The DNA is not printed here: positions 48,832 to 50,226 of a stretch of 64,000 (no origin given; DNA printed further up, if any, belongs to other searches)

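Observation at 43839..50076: Candidate RNA-repair gene set: P-loop kinase + HAD phosphatase + T4 Rnl1-family RNA ligase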

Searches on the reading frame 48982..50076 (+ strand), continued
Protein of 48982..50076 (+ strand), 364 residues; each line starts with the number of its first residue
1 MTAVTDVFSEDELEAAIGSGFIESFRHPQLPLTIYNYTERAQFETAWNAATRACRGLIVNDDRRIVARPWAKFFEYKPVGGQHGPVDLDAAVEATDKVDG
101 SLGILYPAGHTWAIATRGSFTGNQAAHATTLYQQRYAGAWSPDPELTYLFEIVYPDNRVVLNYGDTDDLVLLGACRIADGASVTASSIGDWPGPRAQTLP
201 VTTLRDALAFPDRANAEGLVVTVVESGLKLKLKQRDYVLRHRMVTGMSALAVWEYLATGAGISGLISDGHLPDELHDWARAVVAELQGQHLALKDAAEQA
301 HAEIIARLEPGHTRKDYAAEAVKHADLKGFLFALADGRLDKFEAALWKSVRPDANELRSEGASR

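Call 22: find_encoding_contigs(protein=P0167, flank=10000, max_places=2)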
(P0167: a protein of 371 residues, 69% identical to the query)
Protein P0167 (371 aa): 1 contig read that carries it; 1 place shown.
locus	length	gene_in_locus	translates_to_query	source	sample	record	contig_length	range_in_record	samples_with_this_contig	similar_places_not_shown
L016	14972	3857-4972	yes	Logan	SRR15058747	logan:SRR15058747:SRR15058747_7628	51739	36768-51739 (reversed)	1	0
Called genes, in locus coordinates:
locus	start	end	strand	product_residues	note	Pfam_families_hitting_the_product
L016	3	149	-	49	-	?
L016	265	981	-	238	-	-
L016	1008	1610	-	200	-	-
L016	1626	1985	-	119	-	-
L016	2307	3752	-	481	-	-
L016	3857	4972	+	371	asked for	PF09511:RNA_lig_T4_1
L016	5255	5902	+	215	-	-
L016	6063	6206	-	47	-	-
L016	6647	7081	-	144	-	-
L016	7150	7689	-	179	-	-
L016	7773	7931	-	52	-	-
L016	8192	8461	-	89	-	-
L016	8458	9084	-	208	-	-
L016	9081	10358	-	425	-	-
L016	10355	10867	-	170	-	-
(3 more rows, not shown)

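Call 23: find_encoding_contigs(protein=P0170, flank=10000, max_places=2)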
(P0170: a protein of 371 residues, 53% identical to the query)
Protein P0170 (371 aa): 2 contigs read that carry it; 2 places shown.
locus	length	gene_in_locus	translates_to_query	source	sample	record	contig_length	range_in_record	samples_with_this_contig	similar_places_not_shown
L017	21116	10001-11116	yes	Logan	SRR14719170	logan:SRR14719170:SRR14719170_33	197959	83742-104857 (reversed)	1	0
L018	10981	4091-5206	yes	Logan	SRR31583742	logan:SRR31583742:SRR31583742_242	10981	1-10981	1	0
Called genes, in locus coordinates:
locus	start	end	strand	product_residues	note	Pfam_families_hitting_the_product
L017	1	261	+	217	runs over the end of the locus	PF27150:Rv2240c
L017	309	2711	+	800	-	-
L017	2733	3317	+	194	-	PF27150:Rv2240c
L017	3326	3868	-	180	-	-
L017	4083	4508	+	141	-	-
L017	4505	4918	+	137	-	-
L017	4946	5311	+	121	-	-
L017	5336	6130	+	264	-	-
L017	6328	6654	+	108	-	-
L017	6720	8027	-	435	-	PF13657:Couple_hipA, PF07804:HipA_C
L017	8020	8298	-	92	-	PF13560:HTH_31, PF01381:HTH_3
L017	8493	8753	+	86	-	-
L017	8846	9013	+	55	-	-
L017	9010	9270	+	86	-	-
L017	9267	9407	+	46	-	-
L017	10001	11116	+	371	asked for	PF09511:RNA_lig_T4_1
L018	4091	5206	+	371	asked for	PF09511:RNA_lig_T4_1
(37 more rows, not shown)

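Call 31: search_protein_families(library=padloc, proteins=[window:48982-50076:+], max_evalue=0.01)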
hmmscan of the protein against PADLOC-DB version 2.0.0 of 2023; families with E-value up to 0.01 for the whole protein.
window:48982-50076:+ (364 aa): 0 families

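Call 32: get_annotated_region(hit=H3, flank=6000)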
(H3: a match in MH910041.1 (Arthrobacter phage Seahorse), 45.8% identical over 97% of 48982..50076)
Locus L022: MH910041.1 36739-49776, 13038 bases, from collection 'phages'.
description: Arthrobacter phage Seahorse, complete genome.
organism: Arthrobacter phage Seahorse (NCBI taxid 2419611)
taxonomy: Viruses; Duplodnaviria; Heunggongvirae; Uroviricota; Caudoviricetes; Seamegvirus; Seamegvirus seahorse
host: Arthrobacter globiformis NRRL B-2979 SEA; source: soil; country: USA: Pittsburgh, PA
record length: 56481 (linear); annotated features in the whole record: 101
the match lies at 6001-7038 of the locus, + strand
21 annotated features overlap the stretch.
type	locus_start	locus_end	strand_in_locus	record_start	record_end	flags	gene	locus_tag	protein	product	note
CDS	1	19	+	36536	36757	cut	67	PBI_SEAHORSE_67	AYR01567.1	hypothetical protein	-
CDS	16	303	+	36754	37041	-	68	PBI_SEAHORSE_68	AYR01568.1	hypothetical protein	-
CDS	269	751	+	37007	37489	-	69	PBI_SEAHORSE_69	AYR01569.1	hypothetical protein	-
CDS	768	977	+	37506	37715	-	70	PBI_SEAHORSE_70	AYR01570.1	hypothetical protein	-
CDS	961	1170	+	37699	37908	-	71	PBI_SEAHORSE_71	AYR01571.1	hypothetical protein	-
CDS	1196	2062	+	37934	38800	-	72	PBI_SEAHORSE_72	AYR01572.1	exonuclease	-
CDS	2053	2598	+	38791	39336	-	73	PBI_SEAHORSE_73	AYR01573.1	hypothetical protein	-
CDS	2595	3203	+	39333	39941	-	74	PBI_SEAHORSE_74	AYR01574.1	RNA ligase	-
CDS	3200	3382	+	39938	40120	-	75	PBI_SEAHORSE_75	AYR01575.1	hypothetical protein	-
CDS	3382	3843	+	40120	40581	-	76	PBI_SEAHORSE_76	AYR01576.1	ssDNA-binding protein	-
CDS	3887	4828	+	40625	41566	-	77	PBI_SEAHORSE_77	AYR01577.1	hypothetical protein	-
CDS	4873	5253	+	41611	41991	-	78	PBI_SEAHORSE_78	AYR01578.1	glutaredoxin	NrdH glutaredoxin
CDS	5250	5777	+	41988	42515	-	79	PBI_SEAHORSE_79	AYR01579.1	hypothetical protein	-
CDS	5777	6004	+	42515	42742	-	80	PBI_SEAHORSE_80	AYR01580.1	hypothetical protein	-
CDS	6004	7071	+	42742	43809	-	81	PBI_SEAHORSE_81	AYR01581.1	RNA ligase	-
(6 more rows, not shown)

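Call 33: get_annotated_region(hit=H1, flank=6000)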
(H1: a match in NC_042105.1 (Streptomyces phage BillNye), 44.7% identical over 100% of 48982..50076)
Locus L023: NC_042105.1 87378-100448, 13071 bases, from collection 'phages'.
description: Streptomyces phage BillNye, complete genome.
organism: Streptomyces phage BillNye (NCBI taxid 2079426)
taxonomy: Viruses; Duplodnaviria; Heunggongvirae; Uroviricota; Caudoviricetes; Stanwilliamsviridae; Loccivirinae; Wilnyevirus; Wilnyevirus billnye
host: Streptomyces viridochromogenes DSM40736; source: soil; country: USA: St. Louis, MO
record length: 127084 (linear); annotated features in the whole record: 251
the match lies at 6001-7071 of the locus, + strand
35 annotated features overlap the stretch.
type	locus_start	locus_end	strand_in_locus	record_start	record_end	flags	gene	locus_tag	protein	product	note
CDS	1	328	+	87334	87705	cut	-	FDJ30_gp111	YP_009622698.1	cAMP-dependent Kef-type K+ transporter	-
CDS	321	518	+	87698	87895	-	-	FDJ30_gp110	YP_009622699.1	hypothetical protein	-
tRNA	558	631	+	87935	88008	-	-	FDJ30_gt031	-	tRNA-Gln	tRNA-Gln(CAA)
CDS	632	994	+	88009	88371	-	-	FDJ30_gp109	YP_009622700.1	endonuclease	-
CDS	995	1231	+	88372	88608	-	-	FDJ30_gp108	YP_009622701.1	hypothetical protein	-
CDS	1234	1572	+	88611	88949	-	-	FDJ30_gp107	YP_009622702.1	hypothetical protein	-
CDS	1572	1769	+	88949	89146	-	-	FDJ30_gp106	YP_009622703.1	hypothetical protein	-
CDS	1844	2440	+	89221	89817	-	-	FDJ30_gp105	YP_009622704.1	hypothetical protein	-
CDS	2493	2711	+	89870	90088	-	-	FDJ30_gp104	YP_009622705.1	hypothetical protein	-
CDS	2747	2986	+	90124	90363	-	-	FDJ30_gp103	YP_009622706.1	hypothetical protein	-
CDS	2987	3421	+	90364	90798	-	-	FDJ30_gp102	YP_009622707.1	hypothetical protein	-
CDS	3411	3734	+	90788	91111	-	-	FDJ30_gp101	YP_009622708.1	thioredoxin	-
CDS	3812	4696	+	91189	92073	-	-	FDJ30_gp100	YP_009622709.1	hypothetical protein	-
CDS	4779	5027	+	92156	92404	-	-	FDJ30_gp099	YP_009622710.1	hypothetical protein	-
CDS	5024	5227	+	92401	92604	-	-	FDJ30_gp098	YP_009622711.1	hypothetical protein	-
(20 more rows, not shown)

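Call 36: find_encoding_contigs(protein=P0256, flank=6000, max_places=1)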
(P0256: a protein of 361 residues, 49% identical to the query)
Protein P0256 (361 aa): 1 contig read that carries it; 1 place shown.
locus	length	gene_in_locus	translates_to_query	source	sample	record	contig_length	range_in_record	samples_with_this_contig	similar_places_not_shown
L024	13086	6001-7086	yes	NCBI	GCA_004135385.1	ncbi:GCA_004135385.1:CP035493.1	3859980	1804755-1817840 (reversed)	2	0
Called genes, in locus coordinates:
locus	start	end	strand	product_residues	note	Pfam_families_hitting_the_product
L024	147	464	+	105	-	-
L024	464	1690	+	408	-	PF00772:DnaB, PF13481:AAA_25, PF03796:DnaB_C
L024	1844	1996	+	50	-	-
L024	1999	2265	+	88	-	-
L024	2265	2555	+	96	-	-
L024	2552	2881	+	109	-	-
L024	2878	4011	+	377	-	PF22178:Gp5_trimer_C (faint), PF20080:ALTTAQ_rpt (faint), PF24703:DUF7666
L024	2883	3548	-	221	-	-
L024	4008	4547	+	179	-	-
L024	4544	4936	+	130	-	-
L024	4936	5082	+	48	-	-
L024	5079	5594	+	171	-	-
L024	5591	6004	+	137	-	-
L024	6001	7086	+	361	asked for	PF09511:RNA_lig_T4_1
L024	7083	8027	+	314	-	PF13671:AAA_33, PF25109:HAD_PNKP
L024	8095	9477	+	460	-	-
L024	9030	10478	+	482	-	PF01555:N6_N4_Mtase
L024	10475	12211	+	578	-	PF00145:DNA_methylase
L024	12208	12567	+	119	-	PF02467:Whib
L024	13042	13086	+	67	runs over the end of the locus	-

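Call 37: find_encoding_contigs(protein=P0261, flank=6000, max_places=1)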
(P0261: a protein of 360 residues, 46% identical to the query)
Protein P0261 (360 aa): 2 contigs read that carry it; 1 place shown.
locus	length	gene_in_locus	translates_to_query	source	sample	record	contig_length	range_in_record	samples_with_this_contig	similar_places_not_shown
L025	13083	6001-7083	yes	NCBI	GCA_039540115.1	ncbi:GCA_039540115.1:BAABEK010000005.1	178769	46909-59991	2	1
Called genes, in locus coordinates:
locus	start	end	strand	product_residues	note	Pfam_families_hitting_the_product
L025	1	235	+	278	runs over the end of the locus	-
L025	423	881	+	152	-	-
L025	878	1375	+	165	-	-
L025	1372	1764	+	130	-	-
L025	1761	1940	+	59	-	-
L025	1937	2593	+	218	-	-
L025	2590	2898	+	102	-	-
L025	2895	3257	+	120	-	-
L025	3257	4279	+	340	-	PF13479:AAA_24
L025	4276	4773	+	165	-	-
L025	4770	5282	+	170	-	-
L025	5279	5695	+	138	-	-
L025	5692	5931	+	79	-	-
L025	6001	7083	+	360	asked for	PF09511:RNA_lig_T4_1, PF09414:RNA_ligase (faint)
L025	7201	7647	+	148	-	-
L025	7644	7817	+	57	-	-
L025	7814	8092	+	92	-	-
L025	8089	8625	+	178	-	PF18143:HAD_SAK_2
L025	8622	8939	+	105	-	-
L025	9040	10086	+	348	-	PF00145:DNA_methylase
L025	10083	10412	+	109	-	-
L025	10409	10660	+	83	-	-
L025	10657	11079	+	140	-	PF02467:Whib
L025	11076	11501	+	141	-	PF13560:HTH_31 (faint)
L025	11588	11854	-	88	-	-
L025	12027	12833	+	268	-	-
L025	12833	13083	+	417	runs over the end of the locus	PF00772:DnaB, PF13481:AAA_25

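Call 50: search_protein_families(library=pfam, proteins=[L022:7068-7976:+, L014:11092-12108:+, L024:7083-8027:+, L025:8089-8625:+], max_evalue=5)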
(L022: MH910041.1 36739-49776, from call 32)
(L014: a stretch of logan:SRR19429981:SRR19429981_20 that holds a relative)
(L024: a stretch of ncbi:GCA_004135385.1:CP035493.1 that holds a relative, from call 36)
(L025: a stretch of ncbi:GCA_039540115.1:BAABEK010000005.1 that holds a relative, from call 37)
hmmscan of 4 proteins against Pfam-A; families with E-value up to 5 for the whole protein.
L022:7068-7976:+ (302 aa): 9 families
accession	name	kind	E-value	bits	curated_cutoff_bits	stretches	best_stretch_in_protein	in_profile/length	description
PF25109.1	HAD_PNKP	-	4.8e-47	160.1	27.6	1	169-302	1-143/143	Polynucleotide kinase PNKP phosphatase domain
PF13671.12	AAA_33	-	2.4e-21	77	27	1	4-140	1-140/143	AAA domain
PF24694.1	LNS2_PITM1-3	-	1.6e-05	25.4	27.7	1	173-292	2-115/124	PITM 1-3, LNS2 domain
PF03767.20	Acid_phosphat_B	-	2e-05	24.7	27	1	212-279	135-204/230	HAD superfamily, subfamily IIIB (Acid phosphatase)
PF06414.18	Zeta_toxin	-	0.00013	21.9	22.3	1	4-102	18-124/199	Zeta toxin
PF07931.18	CPT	-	0.00031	21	22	1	3-123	2-129/172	Chloramphenicol phosphotransferase-like protein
PF08433.16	KTI12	-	0.0006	19.8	22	1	4-140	3-137/271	Chromatin associated protein KTI12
PF11884.13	DUF3404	-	0.014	15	25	1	14-98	110-189/259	Domain of unknown function (DUF3404)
PF11248.13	DUF3046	-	0.077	13.8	25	1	53-76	23-46/62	Protein of unknown function (DUF3046)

L014:11092-12108:+ (338 aa): 0 families

L024:7083-8027:+ (314 aa): 7 families
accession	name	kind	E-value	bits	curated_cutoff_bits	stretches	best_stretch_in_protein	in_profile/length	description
PF25109.1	HAD_PNKP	-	2.5e-43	148.1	27.6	1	168-314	1-143/143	Polynucleotide kinase PNKP phosphatase domain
PF13671.12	AAA_33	-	6.2e-18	65.9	27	1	4-140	1-140/143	AAA domain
PF08433.16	KTI12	-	0.006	16.6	22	1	4-143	3-140/271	Chromatin associated protein KTI12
PF07931.18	CPT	-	0.024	14.9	22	1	53-130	62-135/172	Chloramphenicol phosphotransferase-like protein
PF05707.18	Zot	-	0.046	13.6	20.3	1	5-92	3-77/197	Zonular occludens toxin (Zot)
PF03767.20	Acid_phosphat_B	-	0.063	13.2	27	1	166-245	75-161/230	HAD superfamily, subfamily IIIB (Acid phosphatase)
PF13238.12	AAA_18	-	0.2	12.5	29.4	1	9-102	5-102/128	AAA domain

L025:8089-8625:+ (178 aa): 1 family
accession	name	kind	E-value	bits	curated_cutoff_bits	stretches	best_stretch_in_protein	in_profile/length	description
PF18143.6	HAD_SAK_2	-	2.9e-13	50.8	27.5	1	10-159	2-138/139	HAD domain in Swiss Army Knife RNA repair proteins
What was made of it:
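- They lie beside the ligase relatives in phage Seahorse, phage BillNye and a Xylanimonas prophage (calls 32, 33, 36, 50).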

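Call 63: search_dna_similar(query=window:48982-50076:+, collection=plasmids, mode=protein, max_rows=60, max_evalue=1e-8)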
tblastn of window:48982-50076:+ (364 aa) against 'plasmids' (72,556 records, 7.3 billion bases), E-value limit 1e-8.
Records with a match: 27; places in all: 27; records where one place covers at least 80% of the query: 27.
Best place of each record, by identity: <60% 27.
By first word of the organism name: Rhizobium 19; Streptomyces 5; Bacillus 2; Pontibacillus 1.
By predicted mobility (MOB-suite, as given by PLSDB): non-mobilizable 27.
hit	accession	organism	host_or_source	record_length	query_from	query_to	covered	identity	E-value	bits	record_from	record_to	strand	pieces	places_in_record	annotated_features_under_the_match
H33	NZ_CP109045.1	Streptomyces halstedii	-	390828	1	352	97%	33.8%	8e-33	166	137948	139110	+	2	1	hypothetical protein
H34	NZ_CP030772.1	Streptomyces sp. YIM 121038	pure culture,soil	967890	7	356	96%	31.7%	3e-33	138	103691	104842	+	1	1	RNA ligase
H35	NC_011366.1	Rhizobium leguminosarum bv. trifolii WSM2304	-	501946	13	357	95%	32.0%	1e-25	115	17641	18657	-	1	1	RNA ligase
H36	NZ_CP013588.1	Rhizobium phaseoli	Phaseolus vulgaris,Whole ...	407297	13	357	95%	31.8%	5e-25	114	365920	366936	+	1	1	RNA ligase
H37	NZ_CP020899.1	Rhizobium phaseoli Brasil 5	Phaseolus vulgaris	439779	13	357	95%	31.6%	4e-26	117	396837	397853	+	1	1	RNA ligase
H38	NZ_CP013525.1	Rhizobium phaseoli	Phaseolus vulgaris,Whole ...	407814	13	357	95%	31.6%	6e-26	116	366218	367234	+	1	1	RNA ligase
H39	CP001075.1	Rhizobium etli CIAT 652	-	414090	13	357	95%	31.6%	6e-26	116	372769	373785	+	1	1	hypothetical conserved protein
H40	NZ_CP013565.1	Rhizobium phaseoli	Phaseolus vulgaris,Whole ...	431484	13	357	95%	31.6%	6e-26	116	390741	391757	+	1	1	RNA ligase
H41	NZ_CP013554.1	Rhizobium phaseoli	Phaseolus vulgaris,Whole ...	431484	13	357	95%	31.6%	6e-26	116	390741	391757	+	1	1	RNA ligase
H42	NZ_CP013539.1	Rhizobium phaseoli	Phaseolus vulgaris,Whole ...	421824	13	357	95%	31.6%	6e-26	116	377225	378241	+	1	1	RNA ligase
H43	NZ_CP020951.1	Rhizobium sp. CIAT894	-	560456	13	357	95%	31.6%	6e-26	116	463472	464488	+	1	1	RNA ligase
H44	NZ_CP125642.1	Rhizobium sp. BT03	Phaseolus vulgaris,Pure culture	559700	13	357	95%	31.6%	1e-25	115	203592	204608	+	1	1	RNA ligase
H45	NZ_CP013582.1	Rhizobium phaseoli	Phaseolus vulgaris,Whole ...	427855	13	357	95%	31.5%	6e-24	110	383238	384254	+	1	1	RNA ligase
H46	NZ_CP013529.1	Rhizobium phaseoli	Phaseolus vulgaris,Whole ...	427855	13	357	95%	31.5%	6e-24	110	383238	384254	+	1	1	RNA ligase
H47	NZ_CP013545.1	Rhizobium phaseoli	Phaseolus vulgaris,Whole ...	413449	13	357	95%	31.4%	6e-26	116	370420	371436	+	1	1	RNA ligase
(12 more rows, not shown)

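Call 100: get_annotated_region(hit=H35, flank=4000)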
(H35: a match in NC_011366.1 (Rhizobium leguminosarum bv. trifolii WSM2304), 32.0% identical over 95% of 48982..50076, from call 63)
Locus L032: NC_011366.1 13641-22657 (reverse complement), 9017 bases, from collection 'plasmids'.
description: Rhizobium leguminosarum bv. trifolii WSM2304 plasmid pRLG202, complete sequence
organism: Rhizobium leguminosarum bv. trifolii WSM2304 (NCBI taxid 395492)
taxonomy: Bacteria; Pseudomonadota; Alphaproteobacteria; Hyphomicrobiales; Rhizobiaceae; Rhizobium; Rhizobium leguminosarum; Rhizobium leguminosarum bv. trifolii WSM2304
host: -; source: -; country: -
typing (MOB-suite, as given by PLSDB): non-mobilizable
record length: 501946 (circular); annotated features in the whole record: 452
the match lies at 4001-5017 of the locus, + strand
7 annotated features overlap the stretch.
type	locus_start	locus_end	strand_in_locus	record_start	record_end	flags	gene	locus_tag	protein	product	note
CDS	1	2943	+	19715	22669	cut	-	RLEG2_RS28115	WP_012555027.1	sarcosine oxidase subunit alpha family protein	-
CDS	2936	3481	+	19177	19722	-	-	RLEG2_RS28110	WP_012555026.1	sarcosine oxidase subunit gamma family protein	-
CDS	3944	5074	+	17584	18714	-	-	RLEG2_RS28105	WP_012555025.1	RNA ligase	-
CDS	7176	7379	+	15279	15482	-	-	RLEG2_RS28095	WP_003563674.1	hypothetical protein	-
CDS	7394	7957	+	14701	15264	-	-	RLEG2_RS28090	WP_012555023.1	A24 family peptidase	-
CDS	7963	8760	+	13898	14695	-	-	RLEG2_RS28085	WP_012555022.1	TadE/TadG family type IV pilus assembly protein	-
CDS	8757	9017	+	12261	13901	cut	-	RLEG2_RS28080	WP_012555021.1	Tad domain-containing protein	-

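Call 101: get_annotated_region(hit=H34, flank=4000)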
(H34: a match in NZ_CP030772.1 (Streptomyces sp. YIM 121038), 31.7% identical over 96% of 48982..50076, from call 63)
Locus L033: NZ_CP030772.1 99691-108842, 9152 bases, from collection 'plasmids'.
description: Streptomyces sp. YIM 121038 plasmid pSSP121038, complete sequence
organism: Streptomyces sp. YIM 121038 (NCBI taxid 2136401)
taxonomy: Bacteria; Actinomycetota; Actinomycetes; Kitasatosporales; Streptomycetaceae; Streptomyces; Streptomyces sp. YIM 121038
host: -; source: pure culture,soil; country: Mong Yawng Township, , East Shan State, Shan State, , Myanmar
typing (MOB-suite, as given by PLSDB): non-mobilizable
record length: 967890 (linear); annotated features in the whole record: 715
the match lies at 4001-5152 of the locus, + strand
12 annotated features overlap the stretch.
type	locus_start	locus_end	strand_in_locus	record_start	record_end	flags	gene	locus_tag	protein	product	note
CDS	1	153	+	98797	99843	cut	-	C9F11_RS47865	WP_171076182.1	N-6 DNA methylase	-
CDS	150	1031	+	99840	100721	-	-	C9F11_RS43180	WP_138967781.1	N-6 DNA methylase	-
CDS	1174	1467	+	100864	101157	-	-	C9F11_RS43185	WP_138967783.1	hypothetical protein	-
CDS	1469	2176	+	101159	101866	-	-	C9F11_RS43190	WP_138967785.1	hypothetical protein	-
CDS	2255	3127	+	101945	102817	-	-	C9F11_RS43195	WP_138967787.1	hypothetical protein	-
CDS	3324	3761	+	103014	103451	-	-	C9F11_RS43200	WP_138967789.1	hypothetical protein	-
CDS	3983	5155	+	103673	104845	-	-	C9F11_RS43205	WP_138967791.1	RNA ligase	-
CDS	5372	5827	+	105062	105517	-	-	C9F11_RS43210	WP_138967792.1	hypothetical protein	-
CDS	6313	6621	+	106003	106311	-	-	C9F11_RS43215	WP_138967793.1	hypothetical protein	-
CDS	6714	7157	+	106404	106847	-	-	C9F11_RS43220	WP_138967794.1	hypothetical protein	-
CDS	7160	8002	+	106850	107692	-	-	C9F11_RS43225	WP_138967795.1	hypothetical protein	-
CDS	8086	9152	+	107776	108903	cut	-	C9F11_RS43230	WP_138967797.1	site-specific integrase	GO:0015074 - DNA integration [Evidence IEA]; GO:0006310 - DNA recombination [Evidence IEA]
